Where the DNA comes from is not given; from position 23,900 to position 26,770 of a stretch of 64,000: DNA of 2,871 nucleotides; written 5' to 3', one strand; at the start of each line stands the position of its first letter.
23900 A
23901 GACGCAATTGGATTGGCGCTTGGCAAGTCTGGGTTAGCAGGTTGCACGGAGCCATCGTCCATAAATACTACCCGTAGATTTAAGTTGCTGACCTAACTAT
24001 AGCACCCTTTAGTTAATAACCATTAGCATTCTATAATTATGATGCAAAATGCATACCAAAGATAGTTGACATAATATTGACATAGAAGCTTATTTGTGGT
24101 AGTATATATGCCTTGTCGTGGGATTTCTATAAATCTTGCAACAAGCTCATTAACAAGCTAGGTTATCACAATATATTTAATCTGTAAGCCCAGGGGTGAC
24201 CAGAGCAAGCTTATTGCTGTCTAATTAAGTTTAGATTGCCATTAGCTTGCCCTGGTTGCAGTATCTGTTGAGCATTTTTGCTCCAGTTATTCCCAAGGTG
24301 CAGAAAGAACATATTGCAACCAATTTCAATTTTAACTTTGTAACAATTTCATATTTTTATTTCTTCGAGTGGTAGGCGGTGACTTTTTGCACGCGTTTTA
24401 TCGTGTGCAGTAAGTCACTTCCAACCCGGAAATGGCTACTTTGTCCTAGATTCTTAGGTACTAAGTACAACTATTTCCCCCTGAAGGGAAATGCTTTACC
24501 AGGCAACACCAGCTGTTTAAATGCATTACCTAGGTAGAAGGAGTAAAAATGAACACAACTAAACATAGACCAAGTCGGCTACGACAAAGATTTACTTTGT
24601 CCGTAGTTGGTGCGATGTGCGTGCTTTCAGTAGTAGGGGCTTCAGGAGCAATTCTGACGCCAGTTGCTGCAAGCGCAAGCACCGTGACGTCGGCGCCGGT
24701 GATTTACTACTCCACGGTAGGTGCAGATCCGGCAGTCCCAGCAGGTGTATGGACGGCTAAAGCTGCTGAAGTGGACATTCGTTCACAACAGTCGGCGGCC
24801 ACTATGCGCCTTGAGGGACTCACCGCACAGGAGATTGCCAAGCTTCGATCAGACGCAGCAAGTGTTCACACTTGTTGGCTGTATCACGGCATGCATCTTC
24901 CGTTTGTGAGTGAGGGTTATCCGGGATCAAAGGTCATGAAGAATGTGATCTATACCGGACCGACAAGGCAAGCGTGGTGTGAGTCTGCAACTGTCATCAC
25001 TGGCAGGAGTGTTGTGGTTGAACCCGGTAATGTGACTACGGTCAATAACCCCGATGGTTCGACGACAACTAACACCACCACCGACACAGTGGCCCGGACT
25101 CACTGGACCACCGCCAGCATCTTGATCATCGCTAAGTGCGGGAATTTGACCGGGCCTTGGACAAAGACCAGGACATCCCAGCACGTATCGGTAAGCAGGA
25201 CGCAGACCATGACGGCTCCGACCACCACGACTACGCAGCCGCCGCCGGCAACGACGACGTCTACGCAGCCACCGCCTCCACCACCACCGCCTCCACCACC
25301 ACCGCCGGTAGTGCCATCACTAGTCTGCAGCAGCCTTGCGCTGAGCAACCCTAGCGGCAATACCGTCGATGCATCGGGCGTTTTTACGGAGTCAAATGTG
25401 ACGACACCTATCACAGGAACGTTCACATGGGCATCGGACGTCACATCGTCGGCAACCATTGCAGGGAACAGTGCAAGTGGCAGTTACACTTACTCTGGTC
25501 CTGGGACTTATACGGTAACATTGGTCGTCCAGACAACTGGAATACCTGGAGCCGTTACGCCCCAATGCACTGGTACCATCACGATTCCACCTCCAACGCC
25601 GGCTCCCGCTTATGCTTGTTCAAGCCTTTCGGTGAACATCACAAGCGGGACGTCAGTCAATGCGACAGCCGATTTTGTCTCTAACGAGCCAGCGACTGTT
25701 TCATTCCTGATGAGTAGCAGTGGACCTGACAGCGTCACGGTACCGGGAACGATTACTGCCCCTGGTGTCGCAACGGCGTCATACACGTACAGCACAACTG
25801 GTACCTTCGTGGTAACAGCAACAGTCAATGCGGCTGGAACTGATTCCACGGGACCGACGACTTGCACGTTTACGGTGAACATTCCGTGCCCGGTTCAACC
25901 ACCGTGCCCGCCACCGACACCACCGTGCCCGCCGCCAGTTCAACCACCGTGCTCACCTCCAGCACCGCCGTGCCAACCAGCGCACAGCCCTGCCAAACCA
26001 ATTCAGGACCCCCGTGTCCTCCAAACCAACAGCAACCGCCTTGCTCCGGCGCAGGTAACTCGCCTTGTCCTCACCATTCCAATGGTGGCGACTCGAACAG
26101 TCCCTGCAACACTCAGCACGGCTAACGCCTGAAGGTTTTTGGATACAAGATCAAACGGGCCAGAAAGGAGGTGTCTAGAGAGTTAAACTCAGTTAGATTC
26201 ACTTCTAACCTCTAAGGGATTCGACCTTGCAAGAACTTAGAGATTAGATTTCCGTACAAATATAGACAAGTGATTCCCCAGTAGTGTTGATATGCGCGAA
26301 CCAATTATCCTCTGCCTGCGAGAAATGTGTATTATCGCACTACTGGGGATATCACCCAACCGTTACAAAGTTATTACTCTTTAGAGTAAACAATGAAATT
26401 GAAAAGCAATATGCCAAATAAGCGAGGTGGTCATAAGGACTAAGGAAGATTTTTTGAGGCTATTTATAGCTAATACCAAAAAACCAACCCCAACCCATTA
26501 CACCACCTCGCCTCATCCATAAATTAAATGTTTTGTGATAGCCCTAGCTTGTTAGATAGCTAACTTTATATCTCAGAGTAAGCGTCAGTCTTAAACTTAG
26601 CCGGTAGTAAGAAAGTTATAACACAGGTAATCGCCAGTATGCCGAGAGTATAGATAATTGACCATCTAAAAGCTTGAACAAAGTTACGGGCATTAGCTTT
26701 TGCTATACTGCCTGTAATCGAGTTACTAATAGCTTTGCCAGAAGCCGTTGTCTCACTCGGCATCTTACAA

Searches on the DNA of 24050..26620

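Call 64: search_rna_families(source=window, start=24050, end=26620, threshold=evalue, max_evalue=1)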
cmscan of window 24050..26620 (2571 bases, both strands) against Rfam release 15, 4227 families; matches with E-value up to 1: 3.
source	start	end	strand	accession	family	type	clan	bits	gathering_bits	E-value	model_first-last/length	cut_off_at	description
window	24198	24348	+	RF01293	ACA59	Gene; snRNA; snoRNA; HACA-box;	-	26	43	0.011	1-151/151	no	Small nucleolar RNA ACA59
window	24194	24266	+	RF00969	mir-556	Gene; miRNA;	-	26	84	0.07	1-88/88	no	mir-556 microRNA precursor family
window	24609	24691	+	RF03522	mir-4850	Gene; miRNA;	-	20.7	93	0.73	1-89/89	no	mir-4850 microRNA precursor family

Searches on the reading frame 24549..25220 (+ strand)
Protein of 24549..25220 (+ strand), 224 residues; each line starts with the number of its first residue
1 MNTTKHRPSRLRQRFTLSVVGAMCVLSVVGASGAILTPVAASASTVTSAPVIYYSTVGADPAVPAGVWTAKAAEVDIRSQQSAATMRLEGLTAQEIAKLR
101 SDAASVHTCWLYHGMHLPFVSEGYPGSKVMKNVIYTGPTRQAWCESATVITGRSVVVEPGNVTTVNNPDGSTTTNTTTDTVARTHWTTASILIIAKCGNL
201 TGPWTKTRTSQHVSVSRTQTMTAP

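Call 42: find_homologous_proteins(query=A5, max_evalue=0.001)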
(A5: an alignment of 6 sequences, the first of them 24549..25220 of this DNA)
Query A5 (6 sequences): 8000 candidates shared short words with the query, none scored E <= 0.001.

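Call 50: search_protein_representatives(alignment_id=A6)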
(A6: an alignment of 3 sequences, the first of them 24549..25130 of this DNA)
Query: 3 sequences, 187 profile positions. Proteins with E-value up to 0.001 (for the whole library): 76; up to 1e-10: 23; up to 1e-30: 2. The best 76 are listed.
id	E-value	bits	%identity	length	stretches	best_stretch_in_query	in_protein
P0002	3.6e-79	281.1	-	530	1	1-187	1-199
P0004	2.1e-64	232.9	-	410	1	1-187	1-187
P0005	3.1e-20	88.9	-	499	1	19-185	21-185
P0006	3.5e-16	75.7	-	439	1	8-152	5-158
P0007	6.6e-14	68.3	-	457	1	37-183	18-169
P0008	1.4e-13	67.2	-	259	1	18-166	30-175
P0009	1.8e-13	66.9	-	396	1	17-142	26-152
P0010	4.3e-13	65.6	-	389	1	15-142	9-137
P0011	4.5e-13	65.6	-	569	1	11-155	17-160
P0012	1.1e-12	64.3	-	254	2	14-142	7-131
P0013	2.1e-12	63.4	-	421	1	16-141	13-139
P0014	4.0e-12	62.5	-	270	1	4-142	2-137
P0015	4.2e-12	62.4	-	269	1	16-142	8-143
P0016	5.6e-12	62.0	-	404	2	14-145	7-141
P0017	6.9e-12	61.7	-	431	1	22-148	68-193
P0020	1.8e-11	60.4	-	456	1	1-150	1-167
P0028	1.9e-10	57.0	-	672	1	13-140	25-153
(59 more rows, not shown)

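Call 52: find_encoding_contigs(protein=P0004, flank=4000, max_places=4)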
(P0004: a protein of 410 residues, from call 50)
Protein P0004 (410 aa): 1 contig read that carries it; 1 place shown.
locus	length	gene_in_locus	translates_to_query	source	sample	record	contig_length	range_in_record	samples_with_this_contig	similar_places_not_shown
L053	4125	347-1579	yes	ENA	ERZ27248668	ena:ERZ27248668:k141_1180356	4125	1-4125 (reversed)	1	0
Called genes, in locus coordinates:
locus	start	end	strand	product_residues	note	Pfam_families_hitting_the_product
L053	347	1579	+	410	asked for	-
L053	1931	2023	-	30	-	-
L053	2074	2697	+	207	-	PF00730:HhH-GPD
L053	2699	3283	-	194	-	-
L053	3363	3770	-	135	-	-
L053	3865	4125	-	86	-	?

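Call 53: find_encoding_contigs(protein=P0006, flank=4000, max_places=4)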
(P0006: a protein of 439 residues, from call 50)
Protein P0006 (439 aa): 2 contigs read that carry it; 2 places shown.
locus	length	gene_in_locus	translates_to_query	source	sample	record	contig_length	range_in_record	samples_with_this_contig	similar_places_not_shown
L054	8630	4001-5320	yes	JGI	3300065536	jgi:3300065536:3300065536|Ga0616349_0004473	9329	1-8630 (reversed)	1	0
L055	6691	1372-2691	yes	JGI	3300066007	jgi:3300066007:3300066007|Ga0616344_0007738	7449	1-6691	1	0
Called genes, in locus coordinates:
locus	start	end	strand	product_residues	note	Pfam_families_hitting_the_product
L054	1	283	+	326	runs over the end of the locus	?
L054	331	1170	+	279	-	-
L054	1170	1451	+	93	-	-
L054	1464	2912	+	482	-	PF00512:HisKA, PF02518:HATPase_c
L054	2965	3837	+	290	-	-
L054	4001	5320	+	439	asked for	-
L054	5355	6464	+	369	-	-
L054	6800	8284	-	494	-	-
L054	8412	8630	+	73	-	?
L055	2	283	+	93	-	PF02518:HATPase_c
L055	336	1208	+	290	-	-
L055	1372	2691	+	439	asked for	-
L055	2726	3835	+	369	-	-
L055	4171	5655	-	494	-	-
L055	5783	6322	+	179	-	-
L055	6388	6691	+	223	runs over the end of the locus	PF00224:PK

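Call 55: list_cluster_members(proteins=[P0005, P0006, P0007, P0009, P0010, P0011, P0013, P0016, P0020, P0028])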
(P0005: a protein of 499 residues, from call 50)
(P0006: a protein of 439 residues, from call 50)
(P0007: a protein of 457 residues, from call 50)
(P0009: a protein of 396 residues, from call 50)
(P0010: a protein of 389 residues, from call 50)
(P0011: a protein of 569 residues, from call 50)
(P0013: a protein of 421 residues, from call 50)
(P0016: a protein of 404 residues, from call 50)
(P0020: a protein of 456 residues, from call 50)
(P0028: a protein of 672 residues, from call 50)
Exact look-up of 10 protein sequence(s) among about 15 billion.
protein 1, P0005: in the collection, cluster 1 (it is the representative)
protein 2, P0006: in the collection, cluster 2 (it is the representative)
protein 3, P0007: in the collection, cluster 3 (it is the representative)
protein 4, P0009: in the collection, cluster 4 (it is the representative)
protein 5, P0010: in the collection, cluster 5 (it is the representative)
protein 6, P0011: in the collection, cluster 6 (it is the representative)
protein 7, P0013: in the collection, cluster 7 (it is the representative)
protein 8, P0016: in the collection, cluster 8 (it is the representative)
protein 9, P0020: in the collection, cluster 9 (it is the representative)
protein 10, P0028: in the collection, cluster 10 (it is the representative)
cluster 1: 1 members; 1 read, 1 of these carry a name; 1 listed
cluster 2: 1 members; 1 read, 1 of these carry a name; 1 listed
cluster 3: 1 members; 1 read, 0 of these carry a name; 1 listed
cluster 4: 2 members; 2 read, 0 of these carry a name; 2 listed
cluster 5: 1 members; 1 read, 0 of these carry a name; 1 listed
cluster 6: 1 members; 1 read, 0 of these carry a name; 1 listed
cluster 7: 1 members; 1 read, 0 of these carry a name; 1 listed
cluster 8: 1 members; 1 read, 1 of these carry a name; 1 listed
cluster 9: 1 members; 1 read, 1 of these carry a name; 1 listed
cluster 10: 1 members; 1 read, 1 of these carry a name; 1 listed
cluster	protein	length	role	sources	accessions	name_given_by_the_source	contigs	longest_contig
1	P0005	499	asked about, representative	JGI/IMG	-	hypothetical protein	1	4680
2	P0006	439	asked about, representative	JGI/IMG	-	hypothetical protein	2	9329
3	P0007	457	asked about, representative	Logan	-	-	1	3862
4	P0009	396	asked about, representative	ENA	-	-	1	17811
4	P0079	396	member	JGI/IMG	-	-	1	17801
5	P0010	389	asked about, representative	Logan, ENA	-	-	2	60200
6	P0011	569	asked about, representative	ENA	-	-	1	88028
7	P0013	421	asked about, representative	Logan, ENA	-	-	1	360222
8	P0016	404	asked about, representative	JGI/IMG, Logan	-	hypothetical protein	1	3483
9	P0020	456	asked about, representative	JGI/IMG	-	hypothetical protein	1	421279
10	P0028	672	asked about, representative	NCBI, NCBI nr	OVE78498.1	hypothetical protein BVY00_02585 [bacterium G20]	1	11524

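Call 57: find_encoding_contigs(protein=P0005, flank=4000, max_places=4)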
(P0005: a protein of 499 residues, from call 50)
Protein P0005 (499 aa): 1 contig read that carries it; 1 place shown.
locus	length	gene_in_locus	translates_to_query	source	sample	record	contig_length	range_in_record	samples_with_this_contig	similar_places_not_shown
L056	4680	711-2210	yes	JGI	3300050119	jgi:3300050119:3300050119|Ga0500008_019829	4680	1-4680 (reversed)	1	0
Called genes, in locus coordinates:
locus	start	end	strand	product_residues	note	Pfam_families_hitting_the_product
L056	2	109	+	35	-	?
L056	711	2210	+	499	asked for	-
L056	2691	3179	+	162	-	PF09900:DUF2127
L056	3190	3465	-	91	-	-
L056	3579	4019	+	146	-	-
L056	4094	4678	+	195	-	?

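Call 58: find_encoding_contigs(protein=P0008, flank=3000, max_places=3)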
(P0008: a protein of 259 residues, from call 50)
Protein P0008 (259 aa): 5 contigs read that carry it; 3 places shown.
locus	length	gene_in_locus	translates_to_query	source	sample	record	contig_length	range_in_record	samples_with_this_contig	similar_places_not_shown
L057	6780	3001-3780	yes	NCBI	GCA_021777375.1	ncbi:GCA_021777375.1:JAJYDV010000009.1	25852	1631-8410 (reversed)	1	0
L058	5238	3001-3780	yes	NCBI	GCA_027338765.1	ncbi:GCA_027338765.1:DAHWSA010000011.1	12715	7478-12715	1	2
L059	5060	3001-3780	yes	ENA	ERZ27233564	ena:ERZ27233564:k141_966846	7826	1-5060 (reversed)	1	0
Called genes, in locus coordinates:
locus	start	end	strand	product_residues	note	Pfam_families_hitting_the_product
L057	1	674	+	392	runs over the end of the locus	PF00899:ThiF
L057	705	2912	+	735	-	PF00512:HisKA, PF02518:HATPase_c, PF13589:HATPase_c_3 (faint)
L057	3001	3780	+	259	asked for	-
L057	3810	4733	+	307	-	-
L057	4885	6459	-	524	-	PF00239:Resolvase, PF07508:Recombinase (weak)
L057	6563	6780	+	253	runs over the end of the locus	-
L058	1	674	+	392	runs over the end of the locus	PF00899:ThiF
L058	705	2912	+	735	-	PF00512:HisKA, PF02518:HATPase_c, PF13589:HATPase_c_3 (faint)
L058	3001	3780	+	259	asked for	-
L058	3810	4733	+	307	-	-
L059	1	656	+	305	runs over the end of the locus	-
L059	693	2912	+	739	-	PF00512:HisKA, PF02518:HATPase_c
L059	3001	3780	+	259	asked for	-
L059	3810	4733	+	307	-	-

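Call 82: search_solved_structures(query=A6, max_evalue=1)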
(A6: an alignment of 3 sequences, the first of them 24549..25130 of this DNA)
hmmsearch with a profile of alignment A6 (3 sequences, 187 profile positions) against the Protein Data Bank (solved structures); distinct sequences matched with E-value up to 1: 1.
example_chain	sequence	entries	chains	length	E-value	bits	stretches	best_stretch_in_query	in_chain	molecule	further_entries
5g2f_A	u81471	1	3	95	0.87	12.4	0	94-130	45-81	TYPE-IV LIKE PILIN TTHA1222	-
